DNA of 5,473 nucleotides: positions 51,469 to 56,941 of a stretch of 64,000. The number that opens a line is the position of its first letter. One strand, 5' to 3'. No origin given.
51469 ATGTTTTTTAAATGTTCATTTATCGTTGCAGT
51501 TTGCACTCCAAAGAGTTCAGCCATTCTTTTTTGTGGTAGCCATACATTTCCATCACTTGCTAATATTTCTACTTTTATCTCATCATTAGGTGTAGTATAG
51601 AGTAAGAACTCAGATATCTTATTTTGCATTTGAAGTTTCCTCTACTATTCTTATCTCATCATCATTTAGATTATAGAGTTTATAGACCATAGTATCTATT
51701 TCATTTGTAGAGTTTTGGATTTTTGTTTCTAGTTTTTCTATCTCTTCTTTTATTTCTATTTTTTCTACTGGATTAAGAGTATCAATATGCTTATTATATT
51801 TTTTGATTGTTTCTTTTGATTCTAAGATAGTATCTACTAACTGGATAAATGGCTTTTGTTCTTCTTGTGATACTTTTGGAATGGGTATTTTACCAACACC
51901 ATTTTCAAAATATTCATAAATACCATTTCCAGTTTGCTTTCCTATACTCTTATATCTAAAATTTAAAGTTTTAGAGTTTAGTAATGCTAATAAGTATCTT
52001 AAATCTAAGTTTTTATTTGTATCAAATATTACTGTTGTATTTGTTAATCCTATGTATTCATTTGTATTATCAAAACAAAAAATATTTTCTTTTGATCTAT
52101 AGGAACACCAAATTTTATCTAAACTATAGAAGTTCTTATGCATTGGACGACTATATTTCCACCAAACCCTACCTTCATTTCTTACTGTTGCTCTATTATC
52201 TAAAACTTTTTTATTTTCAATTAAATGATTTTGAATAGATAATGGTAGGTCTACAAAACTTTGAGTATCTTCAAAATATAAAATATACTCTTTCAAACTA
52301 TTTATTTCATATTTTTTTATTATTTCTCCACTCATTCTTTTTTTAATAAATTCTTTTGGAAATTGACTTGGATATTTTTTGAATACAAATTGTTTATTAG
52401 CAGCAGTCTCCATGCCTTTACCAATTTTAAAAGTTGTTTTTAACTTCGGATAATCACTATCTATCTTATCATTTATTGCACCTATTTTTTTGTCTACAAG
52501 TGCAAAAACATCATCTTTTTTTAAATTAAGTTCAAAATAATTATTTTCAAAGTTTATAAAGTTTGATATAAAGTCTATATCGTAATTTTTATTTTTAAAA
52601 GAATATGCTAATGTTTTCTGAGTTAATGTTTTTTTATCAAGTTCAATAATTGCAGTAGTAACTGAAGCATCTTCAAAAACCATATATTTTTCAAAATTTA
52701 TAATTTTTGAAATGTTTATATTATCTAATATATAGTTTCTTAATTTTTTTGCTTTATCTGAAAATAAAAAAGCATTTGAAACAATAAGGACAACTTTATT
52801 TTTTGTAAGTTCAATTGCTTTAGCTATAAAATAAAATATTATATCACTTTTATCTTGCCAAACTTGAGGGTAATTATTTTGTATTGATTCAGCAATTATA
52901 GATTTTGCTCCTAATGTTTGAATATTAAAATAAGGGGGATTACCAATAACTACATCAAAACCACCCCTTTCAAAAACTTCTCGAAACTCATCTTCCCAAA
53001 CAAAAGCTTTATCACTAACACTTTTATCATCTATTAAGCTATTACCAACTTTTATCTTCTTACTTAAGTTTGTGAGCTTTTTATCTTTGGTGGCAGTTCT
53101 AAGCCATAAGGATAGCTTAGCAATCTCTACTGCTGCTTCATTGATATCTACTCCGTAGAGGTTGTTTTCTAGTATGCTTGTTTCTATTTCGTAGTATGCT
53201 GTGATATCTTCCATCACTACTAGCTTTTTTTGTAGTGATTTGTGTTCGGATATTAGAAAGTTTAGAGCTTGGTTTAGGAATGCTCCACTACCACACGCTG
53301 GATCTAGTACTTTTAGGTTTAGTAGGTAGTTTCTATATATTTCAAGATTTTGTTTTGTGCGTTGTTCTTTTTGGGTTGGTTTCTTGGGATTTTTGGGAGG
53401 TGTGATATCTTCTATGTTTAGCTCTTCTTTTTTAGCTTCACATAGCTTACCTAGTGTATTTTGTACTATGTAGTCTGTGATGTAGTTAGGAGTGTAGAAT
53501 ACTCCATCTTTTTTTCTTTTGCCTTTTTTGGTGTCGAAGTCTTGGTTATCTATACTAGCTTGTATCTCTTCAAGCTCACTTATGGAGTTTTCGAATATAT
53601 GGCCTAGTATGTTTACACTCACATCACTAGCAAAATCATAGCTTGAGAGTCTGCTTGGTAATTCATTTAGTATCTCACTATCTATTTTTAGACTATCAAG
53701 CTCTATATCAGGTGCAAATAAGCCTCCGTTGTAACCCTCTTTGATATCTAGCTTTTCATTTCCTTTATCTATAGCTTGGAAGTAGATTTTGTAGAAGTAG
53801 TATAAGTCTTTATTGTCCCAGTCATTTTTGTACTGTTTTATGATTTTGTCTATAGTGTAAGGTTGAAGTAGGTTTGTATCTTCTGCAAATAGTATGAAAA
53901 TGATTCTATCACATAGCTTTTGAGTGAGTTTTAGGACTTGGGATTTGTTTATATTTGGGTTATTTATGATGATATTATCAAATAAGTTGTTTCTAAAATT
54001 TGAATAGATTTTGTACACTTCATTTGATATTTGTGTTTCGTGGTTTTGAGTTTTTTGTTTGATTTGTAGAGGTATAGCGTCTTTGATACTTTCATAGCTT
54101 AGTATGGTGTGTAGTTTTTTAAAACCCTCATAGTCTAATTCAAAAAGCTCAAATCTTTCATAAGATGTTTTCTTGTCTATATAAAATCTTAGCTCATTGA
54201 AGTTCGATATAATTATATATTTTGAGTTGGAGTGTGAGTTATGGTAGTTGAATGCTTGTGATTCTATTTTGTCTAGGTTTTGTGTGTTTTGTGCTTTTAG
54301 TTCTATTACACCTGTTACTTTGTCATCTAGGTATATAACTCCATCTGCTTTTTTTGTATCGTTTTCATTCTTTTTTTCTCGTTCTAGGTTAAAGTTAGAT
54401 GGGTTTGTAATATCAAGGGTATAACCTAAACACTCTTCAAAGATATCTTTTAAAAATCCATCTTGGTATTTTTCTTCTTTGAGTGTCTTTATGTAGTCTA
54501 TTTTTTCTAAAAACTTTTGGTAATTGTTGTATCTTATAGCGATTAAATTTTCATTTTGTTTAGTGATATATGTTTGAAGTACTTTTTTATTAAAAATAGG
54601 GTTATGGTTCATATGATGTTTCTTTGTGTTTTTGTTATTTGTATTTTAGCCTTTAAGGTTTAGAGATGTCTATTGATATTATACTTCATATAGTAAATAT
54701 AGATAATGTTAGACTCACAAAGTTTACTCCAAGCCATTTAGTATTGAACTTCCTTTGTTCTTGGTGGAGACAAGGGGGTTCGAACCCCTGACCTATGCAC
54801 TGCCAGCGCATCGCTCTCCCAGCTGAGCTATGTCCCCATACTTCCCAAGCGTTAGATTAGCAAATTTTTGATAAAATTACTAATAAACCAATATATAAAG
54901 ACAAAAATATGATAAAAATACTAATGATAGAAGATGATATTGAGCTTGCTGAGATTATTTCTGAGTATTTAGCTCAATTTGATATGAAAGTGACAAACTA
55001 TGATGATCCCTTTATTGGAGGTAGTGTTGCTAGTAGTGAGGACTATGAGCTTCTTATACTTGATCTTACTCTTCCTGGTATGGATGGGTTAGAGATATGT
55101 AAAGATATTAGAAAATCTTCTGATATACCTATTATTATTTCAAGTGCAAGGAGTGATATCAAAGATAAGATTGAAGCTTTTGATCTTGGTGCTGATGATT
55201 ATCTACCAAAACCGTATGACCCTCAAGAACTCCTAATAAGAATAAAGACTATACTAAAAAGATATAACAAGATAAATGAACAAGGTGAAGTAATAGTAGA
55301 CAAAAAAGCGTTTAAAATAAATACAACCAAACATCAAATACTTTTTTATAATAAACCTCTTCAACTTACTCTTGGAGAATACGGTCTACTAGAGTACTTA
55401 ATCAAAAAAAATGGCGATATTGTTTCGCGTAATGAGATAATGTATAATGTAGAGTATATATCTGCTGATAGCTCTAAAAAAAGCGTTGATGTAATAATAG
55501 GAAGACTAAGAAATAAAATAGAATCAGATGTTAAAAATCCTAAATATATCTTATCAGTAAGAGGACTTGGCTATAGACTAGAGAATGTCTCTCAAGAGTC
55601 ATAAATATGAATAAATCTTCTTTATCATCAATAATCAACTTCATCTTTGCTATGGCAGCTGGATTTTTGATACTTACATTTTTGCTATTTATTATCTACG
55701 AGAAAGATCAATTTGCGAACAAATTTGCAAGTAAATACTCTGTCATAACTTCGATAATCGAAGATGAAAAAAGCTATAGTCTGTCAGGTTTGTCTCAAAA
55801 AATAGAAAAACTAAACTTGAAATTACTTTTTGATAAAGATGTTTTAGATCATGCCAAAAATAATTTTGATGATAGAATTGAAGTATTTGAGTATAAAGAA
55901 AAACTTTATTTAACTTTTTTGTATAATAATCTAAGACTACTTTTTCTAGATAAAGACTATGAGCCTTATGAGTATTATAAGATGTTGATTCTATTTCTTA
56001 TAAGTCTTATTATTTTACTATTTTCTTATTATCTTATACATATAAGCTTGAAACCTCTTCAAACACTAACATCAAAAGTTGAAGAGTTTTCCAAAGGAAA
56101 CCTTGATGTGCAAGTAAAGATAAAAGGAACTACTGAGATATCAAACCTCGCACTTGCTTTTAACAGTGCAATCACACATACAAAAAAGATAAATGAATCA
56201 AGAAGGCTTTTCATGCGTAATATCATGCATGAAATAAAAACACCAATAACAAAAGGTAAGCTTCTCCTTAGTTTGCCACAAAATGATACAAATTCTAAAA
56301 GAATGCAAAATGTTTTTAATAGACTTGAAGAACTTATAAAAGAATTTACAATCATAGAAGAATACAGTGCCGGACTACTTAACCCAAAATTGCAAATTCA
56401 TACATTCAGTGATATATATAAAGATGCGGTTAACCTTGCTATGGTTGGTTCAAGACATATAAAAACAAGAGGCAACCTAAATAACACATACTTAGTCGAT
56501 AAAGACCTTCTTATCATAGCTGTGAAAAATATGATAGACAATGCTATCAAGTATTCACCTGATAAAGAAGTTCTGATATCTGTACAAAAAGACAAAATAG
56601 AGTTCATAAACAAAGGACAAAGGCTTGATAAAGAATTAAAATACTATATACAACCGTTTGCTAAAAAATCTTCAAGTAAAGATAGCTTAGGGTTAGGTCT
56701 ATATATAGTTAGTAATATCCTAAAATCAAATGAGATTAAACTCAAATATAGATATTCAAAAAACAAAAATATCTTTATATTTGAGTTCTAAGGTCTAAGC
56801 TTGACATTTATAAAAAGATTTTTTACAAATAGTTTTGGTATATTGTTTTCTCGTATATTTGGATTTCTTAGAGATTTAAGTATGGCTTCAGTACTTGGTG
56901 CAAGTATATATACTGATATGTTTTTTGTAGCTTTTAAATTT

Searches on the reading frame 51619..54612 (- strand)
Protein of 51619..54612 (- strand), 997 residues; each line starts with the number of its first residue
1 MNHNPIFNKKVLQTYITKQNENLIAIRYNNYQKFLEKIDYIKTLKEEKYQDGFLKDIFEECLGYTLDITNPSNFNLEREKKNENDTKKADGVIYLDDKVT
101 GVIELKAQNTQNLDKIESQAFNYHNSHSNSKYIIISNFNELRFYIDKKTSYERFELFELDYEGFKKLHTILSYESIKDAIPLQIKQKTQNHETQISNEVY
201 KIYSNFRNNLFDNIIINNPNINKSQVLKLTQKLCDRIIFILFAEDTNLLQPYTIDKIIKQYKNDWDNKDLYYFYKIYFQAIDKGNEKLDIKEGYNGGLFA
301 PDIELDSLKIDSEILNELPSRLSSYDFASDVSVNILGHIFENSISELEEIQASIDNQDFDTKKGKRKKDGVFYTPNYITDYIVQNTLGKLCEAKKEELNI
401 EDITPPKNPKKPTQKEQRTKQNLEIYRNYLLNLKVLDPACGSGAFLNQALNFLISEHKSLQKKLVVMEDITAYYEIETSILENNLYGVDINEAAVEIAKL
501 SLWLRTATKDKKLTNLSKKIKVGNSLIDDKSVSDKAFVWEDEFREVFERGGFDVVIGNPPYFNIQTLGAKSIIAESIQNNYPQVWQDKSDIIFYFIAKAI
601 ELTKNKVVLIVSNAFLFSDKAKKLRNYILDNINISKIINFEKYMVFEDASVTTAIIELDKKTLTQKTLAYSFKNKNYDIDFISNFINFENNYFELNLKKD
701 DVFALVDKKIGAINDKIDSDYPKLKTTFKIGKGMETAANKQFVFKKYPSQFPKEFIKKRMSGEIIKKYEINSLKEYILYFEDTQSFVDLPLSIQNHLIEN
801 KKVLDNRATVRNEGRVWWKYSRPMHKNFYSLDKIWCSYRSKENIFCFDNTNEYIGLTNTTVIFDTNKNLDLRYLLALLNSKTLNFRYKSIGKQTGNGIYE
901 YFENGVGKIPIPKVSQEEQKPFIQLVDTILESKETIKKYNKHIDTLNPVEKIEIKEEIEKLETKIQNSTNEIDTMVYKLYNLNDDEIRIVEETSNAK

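Call 31: search_protein_families(library=pfam, proteins=[window:51619-54612:-], max_evalue=0.001)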
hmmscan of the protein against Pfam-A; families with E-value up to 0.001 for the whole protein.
window:51619-54612:- (997 aa): 7 families
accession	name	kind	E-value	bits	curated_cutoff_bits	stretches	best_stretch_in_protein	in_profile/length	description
PF07669.17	Eco57I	-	7.3e-42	143.8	25.3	1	483-646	1-171/171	Eco57I restriction-modification methylase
PF20473.4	MmeI_Mtase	-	9.5e-17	61.5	27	1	415-666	3-255/259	MmeI, DNA-methyltransferase domain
PF12950.13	TaqI_C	-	4.5e-10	40.2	26.5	1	760-911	4-118/118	TaqI-like C-terminal specificity domain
PF20465.4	MmeI_hel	-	4.9e-07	30.9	27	1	231-299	4-75/75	MmeI, helicase spacer domain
PF01170.24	UPF0020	-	8.8e-05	22.7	22.3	0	434-501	31-95/197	RMKL-like, methyltransferase domain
PF13588.12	HSDR_N_2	-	0.00011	22.7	25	1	72-145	22-95/110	Type I restriction enzyme R protein N terminus (HSDR_N)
PF20464.3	MmeI_N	-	0.00036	21.3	27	0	46-161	18-141/181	MmeI, N-terminal domain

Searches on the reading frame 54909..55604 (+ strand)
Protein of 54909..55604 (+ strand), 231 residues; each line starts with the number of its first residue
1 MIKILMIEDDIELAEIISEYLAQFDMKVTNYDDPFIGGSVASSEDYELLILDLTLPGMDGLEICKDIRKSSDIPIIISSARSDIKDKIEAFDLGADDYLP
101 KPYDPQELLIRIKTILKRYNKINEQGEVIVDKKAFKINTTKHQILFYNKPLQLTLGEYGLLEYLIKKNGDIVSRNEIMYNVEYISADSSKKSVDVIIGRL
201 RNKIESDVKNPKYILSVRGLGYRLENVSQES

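Call 31: search_protein_families(library=pfam, proteins=[window:54909-55604:+], max_evalue=0.001)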
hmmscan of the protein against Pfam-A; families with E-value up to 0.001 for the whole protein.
window:54909-55604:+ (231 aa): 2 families
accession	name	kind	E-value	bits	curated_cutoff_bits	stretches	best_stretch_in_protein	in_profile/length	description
PF00072.30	Response_reg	-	3.7e-25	88.7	30.2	1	4-112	1-110/111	Response regulator receiver domain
PF00486.34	Trans_reg_C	-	2e-19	69.9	26.2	1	149-224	2-77/77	Transcriptional regulatory protein, C terminal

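Call 98: find_encoding_contigs(protein=window:54909-55604:+, flank=10000, max_places=10)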
Protein window:54909-55604:+ (231 aa): no gene with exactly this product is on record in the collection.

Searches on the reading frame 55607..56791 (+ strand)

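Call 31: search_protein_families(library=pfam, proteins=[window:55607-56791:+], max_evalue=0.001)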
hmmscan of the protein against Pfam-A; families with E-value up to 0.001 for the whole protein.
window:55607-56791:+ (394 aa): 3 families
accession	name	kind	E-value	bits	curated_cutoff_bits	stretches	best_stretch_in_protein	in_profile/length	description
PF00672.30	HAMP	-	1.7e-08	35.1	25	1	143-190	2-49/53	HAMP domain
PF02518.31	HATPase_c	-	2.8e-07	31.4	26.4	1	298-379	2-93/111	Histidine kinase-, DNA gyrase B-, and HSP90-like ATPase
PF00512.31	HisKA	-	0.00039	20.8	26.9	0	199-245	2-55/66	His Kinase A (phospho-acceptor) domain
